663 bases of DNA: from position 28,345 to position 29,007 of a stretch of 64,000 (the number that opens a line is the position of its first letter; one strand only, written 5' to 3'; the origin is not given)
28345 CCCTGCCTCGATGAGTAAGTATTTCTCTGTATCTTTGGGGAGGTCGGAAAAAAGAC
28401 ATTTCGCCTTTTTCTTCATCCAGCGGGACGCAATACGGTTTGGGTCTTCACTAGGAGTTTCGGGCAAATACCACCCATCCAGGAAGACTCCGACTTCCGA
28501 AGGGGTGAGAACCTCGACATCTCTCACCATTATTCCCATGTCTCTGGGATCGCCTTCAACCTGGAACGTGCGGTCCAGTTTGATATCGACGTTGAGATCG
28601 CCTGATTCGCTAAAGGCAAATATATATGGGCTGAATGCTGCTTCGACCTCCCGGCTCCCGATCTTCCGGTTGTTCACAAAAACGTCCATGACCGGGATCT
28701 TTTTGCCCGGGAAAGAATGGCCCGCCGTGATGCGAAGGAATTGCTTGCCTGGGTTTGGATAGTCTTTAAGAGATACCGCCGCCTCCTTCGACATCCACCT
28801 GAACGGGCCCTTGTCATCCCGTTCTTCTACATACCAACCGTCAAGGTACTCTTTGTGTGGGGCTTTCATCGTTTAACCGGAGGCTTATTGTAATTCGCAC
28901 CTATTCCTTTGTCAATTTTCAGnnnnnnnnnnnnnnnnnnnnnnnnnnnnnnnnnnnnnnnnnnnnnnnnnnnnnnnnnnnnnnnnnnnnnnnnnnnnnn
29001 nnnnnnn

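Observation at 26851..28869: Radical-SAM-like enzyme with a triple N-terminal repeat and a non-canonical Cx5Cx2C motif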

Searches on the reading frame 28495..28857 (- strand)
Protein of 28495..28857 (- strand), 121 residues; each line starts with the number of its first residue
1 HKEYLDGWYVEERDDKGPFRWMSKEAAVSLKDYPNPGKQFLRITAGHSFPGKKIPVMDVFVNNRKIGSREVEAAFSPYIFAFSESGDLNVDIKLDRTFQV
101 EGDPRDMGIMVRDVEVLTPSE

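Call 21: search_solved_structures(query=A2, max_evalue=10, show_alignments=2)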
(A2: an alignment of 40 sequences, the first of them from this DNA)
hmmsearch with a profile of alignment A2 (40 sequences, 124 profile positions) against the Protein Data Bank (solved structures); distinct sequences matched with E-value up to 10: 0.

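Call 22: search_protein_families(library=pfam, alignment_id=A2, max_evalue=1)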
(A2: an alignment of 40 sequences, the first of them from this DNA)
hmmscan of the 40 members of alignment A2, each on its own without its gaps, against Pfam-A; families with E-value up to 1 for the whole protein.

A. member 1, seq(121 aa): 0 families

B. families by the number of members that match (of 40 scanned): 4 families
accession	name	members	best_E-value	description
PF16355.11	DUF4982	2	0.022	Domain of unknown function (DUF4982)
PF02586.19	SRAP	1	0.1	SOS response associated peptidase (SRAP)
PF11312.14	Methyltransf_34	1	0.12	Putative SAM-dependent methyltransferase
PF16841.11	CBM60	1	0.25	Ca-dependent carbohydrate-binding module xylan-binding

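Call 28: predict_structure(alignment_id=A2)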
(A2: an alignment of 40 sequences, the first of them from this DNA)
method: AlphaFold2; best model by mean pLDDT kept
length: 121 residues; sequences in the alignment: 40
mean_pLDDT: 96.0   pTM: 0.88
mean pLDDT of the five models: 96.0, 96.0, 95.8, 95.8, 95.1
residues with pLDDT >= 90: 113; 70-90: 8; 50-70: 0; < 50: 0
segments of 3 or more residues with pLDDT < 50: none
pLDDT, mean of each block of 10 residues (from residue 1): 97 98 98 89 97 97 98 98 96 97 96 94 73
secondary structure, 60 per line:
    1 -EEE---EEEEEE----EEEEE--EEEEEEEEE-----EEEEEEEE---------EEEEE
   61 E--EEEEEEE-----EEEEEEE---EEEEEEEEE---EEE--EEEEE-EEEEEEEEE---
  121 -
elements in order: E2-4 E8-13 E18-22 E25-33 E39-46 E56-61 E64-70 E76-82 E86-94 E98-100 E103-107 E109-117

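Call 31: fold_search(model_id=the predicted structure, library=pdb)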
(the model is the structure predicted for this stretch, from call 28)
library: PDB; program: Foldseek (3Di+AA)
matches with E <= 10: 1695; with E <= 0.001: 34
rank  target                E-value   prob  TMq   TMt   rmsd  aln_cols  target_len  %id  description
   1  1w0n                  4.6e-05  1.00  0.55  0.55   5.8       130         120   14  Structure of uncomplexed Carbohydrate Binding Domain CBM36 (released 2004-10-27)
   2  8xcj_F                1.2e-04  1.00  0.44  0.18   7.5       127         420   15  Open State of central tail fiber of bacteriophage lambda upon binding to LamB (gpJ713-LamB complex) (released 2024-05-01)
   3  8xck_F                1.6e-04  1.00  0.42  0.21   7.7       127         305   15  Closed state of central tail fiber of bacteriophage lambda (released 2024-05-01)
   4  6yf6_A                2.1e-04  1.00  0.56  0.50   6.9       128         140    7  EclA C-terminal domain; sugar-binding protein (released 2021-04-07)
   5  7uaf_D                2.2e-04  1.00  0.54  0.16   6.6       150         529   18  Human meprin alpha inhibitory complex with compound 10d (N~3~,N~3~-bis[(2H-1,3-benzodioxol-5-yl)methyl]-N-hydroxy-beta (released 2022-11-02)
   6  7uaf_C                3.1e-04  1.00  0.58  0.17   5.3       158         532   16  Human meprin alpha inhibitory complex with compound 10d (N~3~,N~3~-bis[(2H-1,3-benzodioxol-5-yl)methyl]-N-hydroxy-beta (released 2022-11-02)
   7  8xmz_A                3.1e-04  1.00  0.49  0.44   5.2       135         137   11  Crystal structure of a novel porphyran-binding carbohydrate binding module (released 2024-01-17)
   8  1ux7_A                3.3e-04  1.00  0.47  0.47   6.0       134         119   12  Carbohydrate-Binding Module CBM36 in complex with calcium and xylotriose (released 2004-10-27)
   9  7ay3                  3.5e-04  1.00  0.46  0.45   6.4       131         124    8  Crystal structure of the CBM36-1 domain of a multidomain xylanase from the hindgut metagenome of Trinervitermes trinervo (released 2020-11-18)
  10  7uab_H                4.1e-04  1.00  0.63  0.17   5.0       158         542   15  Human pro-meprin alpha (zymogen state) (released 2022-11-02)
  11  2w1w_A                4.1e-04  1.00  0.60  0.56   5.3       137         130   12  Native structure of a family 35 carbohydrate binding module from Clostridium thermocellum (released 2009-01-20)
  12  8w7n                  4.3e-04  1.00  0.58  0.09   4.1       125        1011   14  Crystal structure of the in-cell Cry1Aa purified from Bacillus thuringiensis (released 2024-03-06)
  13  2wz8                  5.0e-04  1.00  0.63  0.58   4.5       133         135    8  Family 35 carbohydrate binding module from Clostridium thermocellum (released 2010-07-14)
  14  2w47_A                5.0e-04  1.00  0.61  0.55   5.4       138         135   12  Clostridium thermocellum CBM35 in complex with delta-4,5- anhydrogalacturonic acid (released 2009-01-27)
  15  8zqf                  5.0e-04  1.00  0.55  0.37   7.2       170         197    9  Crystal structure of a novel alginate-binding carbohydrate binding module (released 2024-06-12)
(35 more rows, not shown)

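Call 37: search_protein_representatives(alignment_id=A2)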
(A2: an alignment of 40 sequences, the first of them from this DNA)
Query: 40 sequences, 124 profile positions. Proteins with E-value up to 0.001 (for the whole library): 3764; up to 1e-10: 461; up to 1e-30: 40. The best 150 are listed.
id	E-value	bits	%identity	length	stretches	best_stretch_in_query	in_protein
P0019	2.0e-182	612.7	-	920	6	2-124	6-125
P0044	1.4e-121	416.2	-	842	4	2-124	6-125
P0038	1.3e-105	364.6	-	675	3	3-122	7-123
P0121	1.8e-102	354.4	-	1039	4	6-123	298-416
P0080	1.8e-95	331.8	-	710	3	3-123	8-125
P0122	5.4e-85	298.0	-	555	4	2-121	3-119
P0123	2.2e-73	260.5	-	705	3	3-123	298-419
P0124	3.0e-71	253.6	-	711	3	3-122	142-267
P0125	1.0e-69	248.7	-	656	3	3-123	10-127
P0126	1.4e-65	235.3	-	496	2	4-123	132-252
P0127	1.7e-64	231.8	-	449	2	2-124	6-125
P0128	4.8e-62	223.9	-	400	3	5-124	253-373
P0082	7.6e-62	223.2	-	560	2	2-123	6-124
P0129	2.8e-58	211.7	-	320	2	2-122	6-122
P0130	9.2e-58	210.0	-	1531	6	5-121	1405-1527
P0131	5.1e-57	207.6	-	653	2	3-122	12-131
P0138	7.2e-44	165.2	-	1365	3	4-122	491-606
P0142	2.1e-40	154.0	-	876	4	5-119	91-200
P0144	5.7e-40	152.6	-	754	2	5-122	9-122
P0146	2.9e-37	143.8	-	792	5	3-114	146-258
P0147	2.7e-36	140.7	-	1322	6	4-116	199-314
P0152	3.4e-34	133.9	-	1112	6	4-121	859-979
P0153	1.8e-33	131.6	-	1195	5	5-121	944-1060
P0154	7.0e-33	129.7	-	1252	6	2-110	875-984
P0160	1.4e-29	119.0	-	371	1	2-123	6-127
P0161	1.8e-29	118.7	-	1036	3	5-120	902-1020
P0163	1.3e-28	115.8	-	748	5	5-122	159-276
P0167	5.5e-27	110.6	-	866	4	4-120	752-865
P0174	1.3e-25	106.2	-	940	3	3-122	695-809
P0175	1.5e-25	106.0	-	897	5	3-114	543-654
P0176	1.6e-25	105.9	-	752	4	5-114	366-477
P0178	2.7e-25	105.1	-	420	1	2-124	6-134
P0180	5.3e-25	104.2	-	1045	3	3-121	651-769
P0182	6.7e-25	103.9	-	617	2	5-119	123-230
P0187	8.9e-24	100.3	-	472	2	3-122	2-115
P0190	2.2e-23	99.0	-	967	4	2-120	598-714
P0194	7.6e-23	97.2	-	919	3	4-121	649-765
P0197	1.1e-22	96.8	-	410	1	4-120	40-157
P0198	2.0e-22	95.9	-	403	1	5-122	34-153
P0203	7.3e-22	94.1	-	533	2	5-120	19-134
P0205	1.3e-21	93.3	-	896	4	4-120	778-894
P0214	8.5e-21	90.6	-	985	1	5-120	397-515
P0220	2.9e-20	88.9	-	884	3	6-114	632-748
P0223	6.4e-20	87.8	-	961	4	4-114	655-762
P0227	1.8e-19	86.3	-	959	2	5-121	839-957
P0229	2.4e-19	86.0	-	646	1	2-122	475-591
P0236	4.6e-19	85.0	-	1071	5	2-114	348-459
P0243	2.6e-18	82.6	-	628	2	4-118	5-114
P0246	4.4e-18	81.9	-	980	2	5-122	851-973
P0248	6.1e-18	81.4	-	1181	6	54-119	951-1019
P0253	8.9e-18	80.9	-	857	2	7-122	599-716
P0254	9.3e-18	80.8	-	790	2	5-121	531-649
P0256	1.2e-17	80.4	-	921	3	3-119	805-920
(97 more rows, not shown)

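Call 38: search_protein_families(library=pfam, proteins=[P0138, P0142, P0147, P0152, P0153, P0161, P0167, P0174, P0214], max_evalue=0.0001)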
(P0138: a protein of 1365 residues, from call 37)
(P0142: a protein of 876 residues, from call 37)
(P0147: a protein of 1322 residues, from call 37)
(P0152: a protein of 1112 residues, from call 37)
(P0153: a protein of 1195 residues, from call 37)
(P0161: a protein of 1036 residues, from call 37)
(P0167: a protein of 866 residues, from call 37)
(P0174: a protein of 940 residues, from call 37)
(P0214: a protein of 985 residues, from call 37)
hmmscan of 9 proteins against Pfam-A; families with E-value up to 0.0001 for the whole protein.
P0138 (1365 aa): 1 family
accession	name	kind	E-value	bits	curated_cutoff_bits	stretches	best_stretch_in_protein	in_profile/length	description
PF04055.27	Radical_SAM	-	1.4e-06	29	29.5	1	1030-1103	6-85/166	Radical SAM superfamily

P0142 (876 aa): 1 family
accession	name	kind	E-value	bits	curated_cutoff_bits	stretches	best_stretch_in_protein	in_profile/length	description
PF04055.27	Radical_SAM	-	8.3e-11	42.8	29.5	1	245-404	6-164/166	Radical SAM superfamily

P0147 (1322 aa): 0 families

P0152 (1112 aa): 0 families

P0153 (1195 aa): 0 families

P0161 (1036 aa): 0 families

P0167 (866 aa): 0 families

P0174 (940 aa): 0 families

P0214 (985 aa): 7 families
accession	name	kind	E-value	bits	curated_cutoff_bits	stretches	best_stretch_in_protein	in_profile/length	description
PF00534.26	Glycos_transf_1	-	3.5e-42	144.3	26.4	1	195-353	7-169/172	Glycosyl transferases group 1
PF13692.12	Glyco_trans_1_4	-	7.8e-34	117.4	27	1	202-340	2-140/142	Glycosyl transferases group 1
PF13439.12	Glyco_transf_4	-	5.5e-15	56.2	28.5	1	16-174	3-163/170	Glycosyltransferase Family 4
PF04055.27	Radical_SAM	-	6.1e-14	53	29.5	1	536-700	1-166/166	Radical SAM superfamily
PF20706.3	GT4-conflict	-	1.3e-12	47.9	26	1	198-320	194-323/385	Family 4 Glycosyltransferase in conflict systems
PF13186.11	SPASM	-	8.1e-10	39.3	21.5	1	788-850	1-67/67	Iron-sulfur cluster-binding domain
PF13524.12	Glyco_trans_1_2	-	1.5e-06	28.7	25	1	234-369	16-142/144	Glycosyl transferase-like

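Call 40: search_protein_families(library=pfam, proteins=[P0174, P0227, P0253, P0254, P0229, P0190, P0220, P0256, P0246, P0180], max_evalue=0.01)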
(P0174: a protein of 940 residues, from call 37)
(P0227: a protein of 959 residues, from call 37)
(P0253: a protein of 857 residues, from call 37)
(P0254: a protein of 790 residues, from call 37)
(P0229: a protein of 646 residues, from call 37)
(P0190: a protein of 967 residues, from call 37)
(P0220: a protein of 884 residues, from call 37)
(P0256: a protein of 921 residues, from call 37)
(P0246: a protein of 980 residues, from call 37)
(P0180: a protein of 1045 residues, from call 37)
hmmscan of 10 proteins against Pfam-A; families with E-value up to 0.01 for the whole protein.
P0174 (940 aa): 1 family
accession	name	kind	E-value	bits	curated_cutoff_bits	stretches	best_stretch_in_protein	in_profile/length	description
PF13231.12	PMT_2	-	0.0002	22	26.1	1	123-242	21-139/160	Dolichyl-phosphate-mannose-protein mannosyltransferase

P0227 (959 aa): 0 families

P0253 (857 aa): 2 families
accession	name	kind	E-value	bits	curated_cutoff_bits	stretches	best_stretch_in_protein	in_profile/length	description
PF04932.20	Wzy_C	-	2e-17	63.8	31.7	1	282-478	2-149/149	O-Antigen ligase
PF11992.13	TgpA_N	-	0.0088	15.5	30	1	460-565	76-174/333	TgpA N-terminal domain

P0254 (790 aa): 2 families
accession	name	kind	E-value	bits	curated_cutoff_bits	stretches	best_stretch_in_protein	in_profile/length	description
PF04932.20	Wzy_C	-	7.1e-18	65.3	31.7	1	213-412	2-149/149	O-Antigen ligase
PF13858.11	DUF4199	-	0.00019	22.3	32.3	1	207-312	6-117/165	Protein of unknown function (DUF4199)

P0229 (646 aa): 0 families

P0190 (967 aa): 1 family
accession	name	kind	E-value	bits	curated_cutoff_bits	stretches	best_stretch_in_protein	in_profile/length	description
PF13231.12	PMT_2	-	4e-10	40.6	26.1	1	132-264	24-159/160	Dolichyl-phosphate-mannose-protein mannosyltransferase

P0220 (884 aa): 1 family
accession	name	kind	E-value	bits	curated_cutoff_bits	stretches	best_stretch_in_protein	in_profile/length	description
PF03901.23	Glyco_transf_22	-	1.1e-38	134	23.8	1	11-339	4-353/414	Alg9-like mannosyltransferase family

P0256 (921 aa): 1 family
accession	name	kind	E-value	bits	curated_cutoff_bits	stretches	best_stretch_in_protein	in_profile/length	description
PF13231.12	PMT_2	-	3.2e-07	31.1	26.1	1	117-240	13-135/160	Dolichyl-phosphate-mannose-protein mannosyltransferase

P0246 (980 aa): 1 family
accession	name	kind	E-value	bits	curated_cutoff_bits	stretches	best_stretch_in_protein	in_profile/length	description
PF13231.12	PMT_2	-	0.00025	21.7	26.1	1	193-316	8-128/160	Dolichyl-phosphate-mannose-protein mannosyltransferase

P0180 (1045 aa): 0 families

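Call 41: search_protein_families(library=pfam, proteins=[P0160, P0197, P0198, P0178, P0182, P0187, P0203, P0243, P0131, P0144], max_evalue=0.01)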
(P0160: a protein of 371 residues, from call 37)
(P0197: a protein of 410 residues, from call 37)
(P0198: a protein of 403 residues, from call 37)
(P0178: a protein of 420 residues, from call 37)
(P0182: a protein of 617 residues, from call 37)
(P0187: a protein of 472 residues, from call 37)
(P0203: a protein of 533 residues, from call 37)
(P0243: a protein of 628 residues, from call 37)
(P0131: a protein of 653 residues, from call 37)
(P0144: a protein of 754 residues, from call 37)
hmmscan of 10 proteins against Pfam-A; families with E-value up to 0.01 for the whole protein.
P0160 (371 aa): 2 families
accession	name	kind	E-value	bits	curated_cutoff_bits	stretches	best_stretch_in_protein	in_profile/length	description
PF04055.27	Radical_SAM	-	5.5e-13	49.9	29.5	1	137-300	1-164/166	Radical SAM superfamily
PF13353.11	Fer4_12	-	0.004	17.9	22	0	143-260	15-136/137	4Fe-4S single cluster domain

P0197 (410 aa): 1 family
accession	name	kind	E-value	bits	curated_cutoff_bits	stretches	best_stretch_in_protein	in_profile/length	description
PF04055.27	Radical_SAM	-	1.5e-18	68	29.5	1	171-335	2-165/166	Radical SAM superfamily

P0198 (403 aa): 1 family
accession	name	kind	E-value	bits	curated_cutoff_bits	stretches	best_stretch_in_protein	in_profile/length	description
PF04055.27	Radical_SAM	-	3.6e-15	57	29.5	1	165-329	2-165/166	Radical SAM superfamily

P0178 (420 aa): 1 family
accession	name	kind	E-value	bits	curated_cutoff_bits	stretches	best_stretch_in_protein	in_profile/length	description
PF04055.27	Radical_SAM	-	1e-10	42.5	29.5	1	172-321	4-152/166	Radical SAM superfamily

P0182 (617 aa): 2 families
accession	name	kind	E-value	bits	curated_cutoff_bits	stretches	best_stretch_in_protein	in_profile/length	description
PF04055.27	Radical_SAM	-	3.4e-13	50.6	29.5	1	264-429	3-166/166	Radical SAM superfamily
PF13186.11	SPASM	-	1.3e-07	32.2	21.5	1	544-606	1-64/67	Iron-sulfur cluster-binding domain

P0187 (472 aa): 2 families
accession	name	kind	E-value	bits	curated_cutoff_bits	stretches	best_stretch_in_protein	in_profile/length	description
PF04055.27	Radical_SAM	-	1.4e-13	51.8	29.5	1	271-429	6-166/166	Radical SAM superfamily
PF21207.3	GLOD4_N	-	0.003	17.7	27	0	193-211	16-33/42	Glyoxalase domain-containing protein 4, N-terminal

P0203 (533 aa): 1 family
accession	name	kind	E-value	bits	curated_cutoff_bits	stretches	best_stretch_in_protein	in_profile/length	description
PF04055.27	Radical_SAM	-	1.5e-18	68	29.5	1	298-459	1-165/166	Radical SAM superfamily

P0243 (628 aa): 2 families
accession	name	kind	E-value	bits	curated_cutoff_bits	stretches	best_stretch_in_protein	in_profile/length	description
PF04055.27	Radical_SAM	-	8.7e-15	55.7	29.5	1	272-437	3-165/166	Radical SAM superfamily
PF13186.11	SPASM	-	3.3e-09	37.3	21.5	1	556-621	1-66/67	Iron-sulfur cluster-binding domain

P0131 (653 aa): 2 families
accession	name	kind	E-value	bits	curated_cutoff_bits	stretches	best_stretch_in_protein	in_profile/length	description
PF04055.27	Radical_SAM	-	2.7e-12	47.6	29.5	1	331-459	6-139/166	Radical SAM superfamily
PF13186.11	SPASM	-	3.4e-09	37.3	21.5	1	586-649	1-66/67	Iron-sulfur cluster-binding domain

P0144 (754 aa): 0 families

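Call 44: find_encoding_contigs(protein=P0214, flank=10000, max_places=2)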
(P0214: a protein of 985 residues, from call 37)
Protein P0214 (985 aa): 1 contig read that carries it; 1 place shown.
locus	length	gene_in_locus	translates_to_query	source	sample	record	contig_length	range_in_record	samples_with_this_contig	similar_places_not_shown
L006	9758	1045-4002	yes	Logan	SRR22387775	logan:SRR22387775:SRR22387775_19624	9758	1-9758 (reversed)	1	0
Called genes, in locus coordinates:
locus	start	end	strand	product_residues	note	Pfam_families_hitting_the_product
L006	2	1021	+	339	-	?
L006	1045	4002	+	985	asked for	PF13439:Glyco_transf_4, PF20706:GT4-conflict, PF00534:Glycos_transf_1, PF13524:Glyco_trans_1_2 (weak), PF13692:Glyco_trans_1_4, PF04055:Radical_SAM, PF13186:SPASM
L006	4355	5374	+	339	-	-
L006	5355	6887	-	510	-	PF04055:Radical_SAM, PF13186:SPASM (weak)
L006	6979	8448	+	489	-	-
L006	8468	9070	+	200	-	-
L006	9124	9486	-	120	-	-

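Call 45: find_encoding_contigs(protein=P0197, flank=10000, max_places=2)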
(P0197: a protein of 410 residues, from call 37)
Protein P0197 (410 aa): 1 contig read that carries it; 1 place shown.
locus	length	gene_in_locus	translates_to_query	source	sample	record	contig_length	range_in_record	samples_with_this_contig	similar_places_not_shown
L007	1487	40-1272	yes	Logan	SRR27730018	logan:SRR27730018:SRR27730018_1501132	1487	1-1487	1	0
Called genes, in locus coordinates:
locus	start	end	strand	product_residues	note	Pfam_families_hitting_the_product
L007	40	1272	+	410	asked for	PF04055:Radical_SAM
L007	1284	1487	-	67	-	?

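Call 46: find_encoding_contigs(protein=P0182, flank=10000, max_places=2)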
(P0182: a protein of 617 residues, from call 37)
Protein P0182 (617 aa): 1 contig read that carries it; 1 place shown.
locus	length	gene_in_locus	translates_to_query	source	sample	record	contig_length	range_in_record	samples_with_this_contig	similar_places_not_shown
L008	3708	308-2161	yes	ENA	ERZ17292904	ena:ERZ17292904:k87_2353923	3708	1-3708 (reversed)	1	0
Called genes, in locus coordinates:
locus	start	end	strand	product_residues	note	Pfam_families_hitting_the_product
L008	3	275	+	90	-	?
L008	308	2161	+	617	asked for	PF04055:Radical_SAM, PF13186:SPASM (weak)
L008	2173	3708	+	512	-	?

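Call 47: find_encoding_contigs(protein=P0144, flank=10000, max_places=2)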
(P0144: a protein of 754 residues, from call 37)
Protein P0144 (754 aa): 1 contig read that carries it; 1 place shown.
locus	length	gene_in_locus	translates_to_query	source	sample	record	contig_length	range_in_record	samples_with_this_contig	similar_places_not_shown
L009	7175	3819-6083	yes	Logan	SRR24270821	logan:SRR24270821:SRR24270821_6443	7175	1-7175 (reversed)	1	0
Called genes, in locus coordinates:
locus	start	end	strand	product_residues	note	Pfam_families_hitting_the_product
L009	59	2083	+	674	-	PF00884:Sulfatase (faint), PF01663:Phosphodiest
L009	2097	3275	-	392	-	PF00144:Beta-lactamase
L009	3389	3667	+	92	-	-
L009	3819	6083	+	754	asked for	PF04055:Radical_SAM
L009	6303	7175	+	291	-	?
